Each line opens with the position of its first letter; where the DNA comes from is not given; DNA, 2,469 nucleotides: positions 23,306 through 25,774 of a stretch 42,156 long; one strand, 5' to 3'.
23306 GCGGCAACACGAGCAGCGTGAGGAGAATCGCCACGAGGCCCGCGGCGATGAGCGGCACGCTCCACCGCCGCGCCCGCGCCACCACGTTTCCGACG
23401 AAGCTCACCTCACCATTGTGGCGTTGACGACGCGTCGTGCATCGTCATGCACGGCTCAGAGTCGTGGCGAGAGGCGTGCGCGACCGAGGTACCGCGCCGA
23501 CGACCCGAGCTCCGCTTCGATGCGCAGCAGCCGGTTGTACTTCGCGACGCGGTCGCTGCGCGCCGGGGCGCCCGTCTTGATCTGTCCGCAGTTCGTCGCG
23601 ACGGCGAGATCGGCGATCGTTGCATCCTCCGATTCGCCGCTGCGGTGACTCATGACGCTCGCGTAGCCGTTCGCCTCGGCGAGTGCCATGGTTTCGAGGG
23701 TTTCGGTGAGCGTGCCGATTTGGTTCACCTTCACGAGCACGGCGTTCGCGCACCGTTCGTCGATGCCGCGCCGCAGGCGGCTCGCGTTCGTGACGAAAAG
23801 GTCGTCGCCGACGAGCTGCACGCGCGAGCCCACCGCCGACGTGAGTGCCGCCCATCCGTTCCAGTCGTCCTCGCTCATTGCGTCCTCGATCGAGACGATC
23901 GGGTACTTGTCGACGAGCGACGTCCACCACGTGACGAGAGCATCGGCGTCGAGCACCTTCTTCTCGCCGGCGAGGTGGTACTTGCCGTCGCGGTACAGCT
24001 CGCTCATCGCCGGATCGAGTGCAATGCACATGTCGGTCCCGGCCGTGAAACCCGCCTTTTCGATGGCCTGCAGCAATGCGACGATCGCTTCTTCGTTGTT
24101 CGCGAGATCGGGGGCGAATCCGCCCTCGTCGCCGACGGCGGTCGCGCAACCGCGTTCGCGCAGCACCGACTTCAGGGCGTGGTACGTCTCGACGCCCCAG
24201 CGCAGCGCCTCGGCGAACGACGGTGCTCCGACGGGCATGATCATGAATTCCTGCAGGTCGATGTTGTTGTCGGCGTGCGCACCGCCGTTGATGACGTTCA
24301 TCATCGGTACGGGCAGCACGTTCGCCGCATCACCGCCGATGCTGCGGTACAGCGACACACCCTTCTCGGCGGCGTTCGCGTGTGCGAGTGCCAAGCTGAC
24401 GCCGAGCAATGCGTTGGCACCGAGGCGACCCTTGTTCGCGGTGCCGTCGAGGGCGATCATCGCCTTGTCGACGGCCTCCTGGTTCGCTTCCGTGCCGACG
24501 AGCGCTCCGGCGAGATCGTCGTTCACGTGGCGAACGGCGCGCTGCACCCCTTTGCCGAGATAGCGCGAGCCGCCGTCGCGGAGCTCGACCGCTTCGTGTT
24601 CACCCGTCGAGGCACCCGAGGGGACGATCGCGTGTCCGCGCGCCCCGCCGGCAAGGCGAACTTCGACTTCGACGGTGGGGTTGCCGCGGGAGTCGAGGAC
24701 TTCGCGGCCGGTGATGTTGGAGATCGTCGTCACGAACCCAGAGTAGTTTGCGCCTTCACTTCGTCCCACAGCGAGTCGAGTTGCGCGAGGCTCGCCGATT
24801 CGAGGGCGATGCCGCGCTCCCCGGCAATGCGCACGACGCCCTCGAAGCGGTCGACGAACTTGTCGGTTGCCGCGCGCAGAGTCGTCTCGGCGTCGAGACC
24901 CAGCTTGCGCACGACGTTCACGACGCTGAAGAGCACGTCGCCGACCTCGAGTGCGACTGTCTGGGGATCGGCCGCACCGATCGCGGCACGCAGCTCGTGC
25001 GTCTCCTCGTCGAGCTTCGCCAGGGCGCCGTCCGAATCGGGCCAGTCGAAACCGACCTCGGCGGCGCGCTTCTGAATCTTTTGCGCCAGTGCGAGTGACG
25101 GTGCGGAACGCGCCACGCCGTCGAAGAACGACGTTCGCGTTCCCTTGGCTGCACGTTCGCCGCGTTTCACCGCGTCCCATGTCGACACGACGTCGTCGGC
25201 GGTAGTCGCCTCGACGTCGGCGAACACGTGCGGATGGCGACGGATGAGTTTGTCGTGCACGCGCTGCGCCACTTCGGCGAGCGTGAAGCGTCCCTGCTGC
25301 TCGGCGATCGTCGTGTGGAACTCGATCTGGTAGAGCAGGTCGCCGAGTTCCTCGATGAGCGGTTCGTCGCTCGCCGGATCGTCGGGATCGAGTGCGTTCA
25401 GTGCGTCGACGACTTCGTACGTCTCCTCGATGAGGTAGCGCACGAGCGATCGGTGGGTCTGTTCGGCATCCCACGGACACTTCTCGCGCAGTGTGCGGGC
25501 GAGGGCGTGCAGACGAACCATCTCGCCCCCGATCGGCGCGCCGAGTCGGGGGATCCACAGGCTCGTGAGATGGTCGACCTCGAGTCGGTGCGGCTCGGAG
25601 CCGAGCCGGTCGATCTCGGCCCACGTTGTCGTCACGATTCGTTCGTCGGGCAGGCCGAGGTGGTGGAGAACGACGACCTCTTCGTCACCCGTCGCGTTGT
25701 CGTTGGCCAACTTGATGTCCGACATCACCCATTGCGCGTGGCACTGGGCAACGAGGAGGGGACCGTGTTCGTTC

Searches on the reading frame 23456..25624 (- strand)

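Call 5: search_protein_families(library=pfam, proteins=[window:23456-25624:-])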
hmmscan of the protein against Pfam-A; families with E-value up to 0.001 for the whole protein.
window:23456-25624:- (722 aa): 3 families
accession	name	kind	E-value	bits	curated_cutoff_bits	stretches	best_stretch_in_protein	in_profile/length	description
PF00113.28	Enolase_C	-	1.8e-125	418.5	21.5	1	435-716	2-291/296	Enolase, C-terminal TIM barrel domain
PF03952.21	Enolase_N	-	5.5e-51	172.6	35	1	301-428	1-130/131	Enolase, N-terminal domain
PF13378.12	MR_MLE_C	-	1e-07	32.3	29.4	1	564-680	61-172/219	Enolase C-terminal domain-like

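Call 6: search_protein_families(library=ncbifam, proteins=[window:23456-25624:-])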
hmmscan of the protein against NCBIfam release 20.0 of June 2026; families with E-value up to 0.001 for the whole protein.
window:23456-25624:- (722 aa): 3 families
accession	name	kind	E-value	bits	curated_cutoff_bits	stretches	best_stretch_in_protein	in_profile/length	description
TIGR01060.2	eno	equivalog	5.1e-192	638.2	300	1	301-716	1-420/425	phosphopyruvate hydratase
NF006223.0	PRK08350.1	equivalog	3.9e-22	79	624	2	353-447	43-137/341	hypothetical protein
TIGR02534.1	mucon_cyclo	subfamily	4.5e-06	26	334.95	0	577-685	216-320/368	muconate/chloromuconate family cycloisomerase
